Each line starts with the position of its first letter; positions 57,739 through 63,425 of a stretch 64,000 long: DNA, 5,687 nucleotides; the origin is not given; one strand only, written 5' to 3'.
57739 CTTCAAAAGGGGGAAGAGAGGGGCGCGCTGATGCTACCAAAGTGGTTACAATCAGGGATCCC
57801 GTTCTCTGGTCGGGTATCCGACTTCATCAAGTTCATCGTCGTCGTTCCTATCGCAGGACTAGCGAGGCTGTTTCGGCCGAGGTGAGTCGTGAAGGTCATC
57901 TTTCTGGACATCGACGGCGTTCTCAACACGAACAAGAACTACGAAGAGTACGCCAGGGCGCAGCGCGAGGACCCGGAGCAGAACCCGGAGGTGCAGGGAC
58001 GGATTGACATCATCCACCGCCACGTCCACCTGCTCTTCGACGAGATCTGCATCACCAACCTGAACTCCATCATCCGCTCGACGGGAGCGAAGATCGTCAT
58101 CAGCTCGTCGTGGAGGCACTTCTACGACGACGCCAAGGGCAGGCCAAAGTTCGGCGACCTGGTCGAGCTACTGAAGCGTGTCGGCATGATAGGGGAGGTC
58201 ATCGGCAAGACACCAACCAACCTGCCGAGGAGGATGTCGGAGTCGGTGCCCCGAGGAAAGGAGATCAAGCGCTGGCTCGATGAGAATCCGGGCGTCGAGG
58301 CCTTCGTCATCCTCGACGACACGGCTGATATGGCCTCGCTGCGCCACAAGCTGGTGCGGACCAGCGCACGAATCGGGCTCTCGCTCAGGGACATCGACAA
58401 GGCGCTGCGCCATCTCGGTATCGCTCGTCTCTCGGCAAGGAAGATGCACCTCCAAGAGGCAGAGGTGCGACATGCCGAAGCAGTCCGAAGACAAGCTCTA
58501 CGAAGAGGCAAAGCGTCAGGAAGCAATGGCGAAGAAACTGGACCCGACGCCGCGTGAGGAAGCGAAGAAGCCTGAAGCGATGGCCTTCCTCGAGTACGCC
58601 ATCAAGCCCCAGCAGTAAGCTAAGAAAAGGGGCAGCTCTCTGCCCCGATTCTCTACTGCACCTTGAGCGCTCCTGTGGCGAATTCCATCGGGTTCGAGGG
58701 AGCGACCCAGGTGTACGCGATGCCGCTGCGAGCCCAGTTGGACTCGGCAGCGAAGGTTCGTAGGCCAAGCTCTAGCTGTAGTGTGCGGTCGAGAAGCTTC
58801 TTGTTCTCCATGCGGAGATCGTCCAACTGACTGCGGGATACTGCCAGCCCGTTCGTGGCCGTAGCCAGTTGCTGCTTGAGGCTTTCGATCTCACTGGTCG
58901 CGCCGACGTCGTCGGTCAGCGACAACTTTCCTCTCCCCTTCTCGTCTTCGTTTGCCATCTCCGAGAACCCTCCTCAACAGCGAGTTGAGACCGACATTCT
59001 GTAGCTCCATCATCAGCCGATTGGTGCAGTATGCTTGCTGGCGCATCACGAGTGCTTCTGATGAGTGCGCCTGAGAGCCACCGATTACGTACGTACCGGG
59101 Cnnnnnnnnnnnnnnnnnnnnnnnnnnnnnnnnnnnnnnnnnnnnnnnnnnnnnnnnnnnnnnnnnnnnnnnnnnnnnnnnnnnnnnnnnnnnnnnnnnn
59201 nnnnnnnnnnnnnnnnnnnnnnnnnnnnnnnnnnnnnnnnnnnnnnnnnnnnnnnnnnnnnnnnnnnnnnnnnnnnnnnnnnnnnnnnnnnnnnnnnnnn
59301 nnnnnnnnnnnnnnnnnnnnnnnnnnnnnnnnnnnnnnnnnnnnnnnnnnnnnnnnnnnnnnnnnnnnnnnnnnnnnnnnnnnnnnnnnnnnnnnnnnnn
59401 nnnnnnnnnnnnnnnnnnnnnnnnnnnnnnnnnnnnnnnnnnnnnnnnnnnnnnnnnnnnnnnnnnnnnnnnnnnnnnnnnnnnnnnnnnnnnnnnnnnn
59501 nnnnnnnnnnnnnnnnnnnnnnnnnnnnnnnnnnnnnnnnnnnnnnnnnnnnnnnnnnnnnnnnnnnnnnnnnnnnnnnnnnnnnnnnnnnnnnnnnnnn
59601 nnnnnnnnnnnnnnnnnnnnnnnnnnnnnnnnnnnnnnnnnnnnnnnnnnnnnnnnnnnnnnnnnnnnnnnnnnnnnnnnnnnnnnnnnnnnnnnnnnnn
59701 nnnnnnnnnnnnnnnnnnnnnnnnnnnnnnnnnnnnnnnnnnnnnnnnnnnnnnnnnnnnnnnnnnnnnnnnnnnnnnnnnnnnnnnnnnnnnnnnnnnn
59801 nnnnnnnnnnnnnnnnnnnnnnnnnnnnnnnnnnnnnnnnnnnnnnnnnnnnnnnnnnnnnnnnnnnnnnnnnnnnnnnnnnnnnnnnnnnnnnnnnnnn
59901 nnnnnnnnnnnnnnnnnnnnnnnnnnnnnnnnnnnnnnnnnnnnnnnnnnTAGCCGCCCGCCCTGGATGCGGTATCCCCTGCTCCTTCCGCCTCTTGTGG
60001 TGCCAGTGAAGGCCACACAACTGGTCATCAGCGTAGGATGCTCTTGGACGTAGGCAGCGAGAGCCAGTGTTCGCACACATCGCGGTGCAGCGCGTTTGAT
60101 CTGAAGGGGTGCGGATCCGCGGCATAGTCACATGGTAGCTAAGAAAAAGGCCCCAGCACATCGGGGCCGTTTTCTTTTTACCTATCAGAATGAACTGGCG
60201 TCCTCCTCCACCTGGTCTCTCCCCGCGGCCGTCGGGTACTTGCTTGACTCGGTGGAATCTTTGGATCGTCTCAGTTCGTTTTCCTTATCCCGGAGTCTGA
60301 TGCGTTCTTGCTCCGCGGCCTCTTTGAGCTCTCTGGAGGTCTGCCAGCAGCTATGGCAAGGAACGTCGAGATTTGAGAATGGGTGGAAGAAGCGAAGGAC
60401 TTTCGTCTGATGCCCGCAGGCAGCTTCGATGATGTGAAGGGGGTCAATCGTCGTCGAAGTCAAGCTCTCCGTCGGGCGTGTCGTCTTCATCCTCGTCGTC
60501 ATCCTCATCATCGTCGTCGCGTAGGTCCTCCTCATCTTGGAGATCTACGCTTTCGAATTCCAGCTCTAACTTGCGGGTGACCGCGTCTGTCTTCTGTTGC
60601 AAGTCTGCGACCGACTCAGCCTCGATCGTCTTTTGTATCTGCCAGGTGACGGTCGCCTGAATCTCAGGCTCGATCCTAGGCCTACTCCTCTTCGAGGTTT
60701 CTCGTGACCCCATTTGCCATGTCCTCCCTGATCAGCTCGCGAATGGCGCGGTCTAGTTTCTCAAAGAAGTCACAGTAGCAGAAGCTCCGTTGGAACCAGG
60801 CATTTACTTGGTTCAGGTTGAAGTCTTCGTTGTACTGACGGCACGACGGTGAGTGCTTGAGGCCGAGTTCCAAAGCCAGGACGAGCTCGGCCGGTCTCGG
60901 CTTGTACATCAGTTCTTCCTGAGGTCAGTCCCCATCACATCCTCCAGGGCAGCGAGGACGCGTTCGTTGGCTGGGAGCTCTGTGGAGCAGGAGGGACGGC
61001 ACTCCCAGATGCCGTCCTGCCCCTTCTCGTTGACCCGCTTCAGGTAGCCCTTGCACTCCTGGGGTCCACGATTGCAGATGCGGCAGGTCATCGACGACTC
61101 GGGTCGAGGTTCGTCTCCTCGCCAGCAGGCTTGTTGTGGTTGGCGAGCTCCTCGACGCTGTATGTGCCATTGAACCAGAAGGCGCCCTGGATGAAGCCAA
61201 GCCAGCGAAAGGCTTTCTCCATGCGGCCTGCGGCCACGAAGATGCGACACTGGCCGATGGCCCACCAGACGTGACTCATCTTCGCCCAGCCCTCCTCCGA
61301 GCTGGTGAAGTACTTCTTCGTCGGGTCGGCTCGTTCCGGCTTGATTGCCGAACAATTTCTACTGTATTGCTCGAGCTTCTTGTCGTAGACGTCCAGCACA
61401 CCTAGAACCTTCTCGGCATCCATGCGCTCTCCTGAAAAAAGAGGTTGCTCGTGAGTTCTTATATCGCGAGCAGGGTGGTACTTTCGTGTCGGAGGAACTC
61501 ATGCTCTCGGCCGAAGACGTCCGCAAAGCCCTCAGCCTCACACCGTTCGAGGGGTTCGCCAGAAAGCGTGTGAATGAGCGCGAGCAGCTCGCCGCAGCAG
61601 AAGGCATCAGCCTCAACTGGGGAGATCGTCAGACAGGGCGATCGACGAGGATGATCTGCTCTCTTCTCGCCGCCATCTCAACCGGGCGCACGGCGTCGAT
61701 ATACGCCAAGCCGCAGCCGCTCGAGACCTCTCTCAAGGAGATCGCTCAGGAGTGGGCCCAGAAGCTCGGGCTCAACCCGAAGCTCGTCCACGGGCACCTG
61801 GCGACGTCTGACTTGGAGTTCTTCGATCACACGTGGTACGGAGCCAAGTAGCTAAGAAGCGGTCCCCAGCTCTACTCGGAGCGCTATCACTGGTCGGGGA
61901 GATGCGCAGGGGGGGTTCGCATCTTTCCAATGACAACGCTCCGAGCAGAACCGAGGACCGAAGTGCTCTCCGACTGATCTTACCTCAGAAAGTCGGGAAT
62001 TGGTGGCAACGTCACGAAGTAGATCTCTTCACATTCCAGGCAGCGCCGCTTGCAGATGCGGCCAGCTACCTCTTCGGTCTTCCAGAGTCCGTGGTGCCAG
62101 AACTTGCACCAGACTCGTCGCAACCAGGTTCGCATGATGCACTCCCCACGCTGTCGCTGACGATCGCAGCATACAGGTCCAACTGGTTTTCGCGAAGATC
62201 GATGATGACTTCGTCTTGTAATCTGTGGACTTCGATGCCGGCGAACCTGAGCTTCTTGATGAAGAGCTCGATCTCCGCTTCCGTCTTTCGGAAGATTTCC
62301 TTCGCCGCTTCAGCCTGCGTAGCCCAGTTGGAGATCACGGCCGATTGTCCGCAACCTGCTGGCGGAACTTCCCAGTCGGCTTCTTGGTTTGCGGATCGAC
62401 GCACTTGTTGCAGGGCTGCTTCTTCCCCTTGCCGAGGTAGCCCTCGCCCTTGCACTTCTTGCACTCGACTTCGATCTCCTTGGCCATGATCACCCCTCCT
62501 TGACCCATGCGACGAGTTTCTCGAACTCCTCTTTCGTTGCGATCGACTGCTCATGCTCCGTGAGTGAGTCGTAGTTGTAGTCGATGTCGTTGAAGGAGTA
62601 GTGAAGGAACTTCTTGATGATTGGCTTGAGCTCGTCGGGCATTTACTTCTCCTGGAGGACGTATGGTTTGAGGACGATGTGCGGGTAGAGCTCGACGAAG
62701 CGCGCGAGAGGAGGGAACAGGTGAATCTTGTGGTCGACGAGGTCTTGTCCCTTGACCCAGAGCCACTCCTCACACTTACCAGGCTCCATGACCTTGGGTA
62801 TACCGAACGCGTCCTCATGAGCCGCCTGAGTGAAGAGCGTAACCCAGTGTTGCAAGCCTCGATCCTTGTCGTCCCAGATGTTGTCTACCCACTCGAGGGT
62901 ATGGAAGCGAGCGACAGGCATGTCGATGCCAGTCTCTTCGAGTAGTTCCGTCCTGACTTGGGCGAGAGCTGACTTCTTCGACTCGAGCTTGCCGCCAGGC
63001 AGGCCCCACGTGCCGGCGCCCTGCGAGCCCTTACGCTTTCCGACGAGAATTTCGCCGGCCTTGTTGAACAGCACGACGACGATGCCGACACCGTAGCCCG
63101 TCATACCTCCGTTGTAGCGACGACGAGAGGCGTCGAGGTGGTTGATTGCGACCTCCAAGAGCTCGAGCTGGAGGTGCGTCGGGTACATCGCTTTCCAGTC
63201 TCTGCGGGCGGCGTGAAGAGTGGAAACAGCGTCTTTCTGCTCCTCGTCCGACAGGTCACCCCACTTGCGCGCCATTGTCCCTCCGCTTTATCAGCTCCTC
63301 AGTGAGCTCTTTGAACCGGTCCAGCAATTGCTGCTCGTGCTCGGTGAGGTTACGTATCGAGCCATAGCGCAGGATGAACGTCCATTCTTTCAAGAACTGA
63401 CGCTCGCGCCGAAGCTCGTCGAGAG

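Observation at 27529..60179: Intrinsic terminators share a conserved stem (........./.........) and a conserved TTTT-CTTAGCT tail, forming reusable terminator-promoter cassettes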

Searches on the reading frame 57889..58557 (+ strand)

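Call 23: search_protein_families(library=pfam, proteins=[window:57889-58557:+], max_evalue=0.01)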
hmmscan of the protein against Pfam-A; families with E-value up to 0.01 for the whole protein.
window:57889-58557:+ (222 aa): 1 family
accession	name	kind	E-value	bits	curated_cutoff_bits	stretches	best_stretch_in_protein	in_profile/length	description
PF18143.6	HAD_SAK_2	-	1.6e-31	110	27.5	1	3-168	1-138/139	HAD domain in Swiss Army Knife RNA repair proteins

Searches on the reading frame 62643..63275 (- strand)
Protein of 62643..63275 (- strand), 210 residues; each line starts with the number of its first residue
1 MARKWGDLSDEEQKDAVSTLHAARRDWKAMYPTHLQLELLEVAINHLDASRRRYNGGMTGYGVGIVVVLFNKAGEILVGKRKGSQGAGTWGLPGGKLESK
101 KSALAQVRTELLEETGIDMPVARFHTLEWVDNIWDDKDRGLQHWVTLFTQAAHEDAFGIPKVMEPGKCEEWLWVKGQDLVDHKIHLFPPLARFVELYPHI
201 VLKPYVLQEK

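Call 23: search_protein_families(library=pfam, proteins=[window:62643-63275:-], max_evalue=0.01)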
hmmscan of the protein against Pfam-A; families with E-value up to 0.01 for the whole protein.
window:62643-63275:- (210 aa): 2 families
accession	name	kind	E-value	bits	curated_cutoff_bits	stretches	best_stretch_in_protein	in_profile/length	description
PF00293.34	NUDIX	-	2.2e-13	50.8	21.1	1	61-182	2-119/134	NUDIX domain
PF14815.12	NUDIX_4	-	0.00011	22.4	35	1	66-120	2-54/113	NUDIX domain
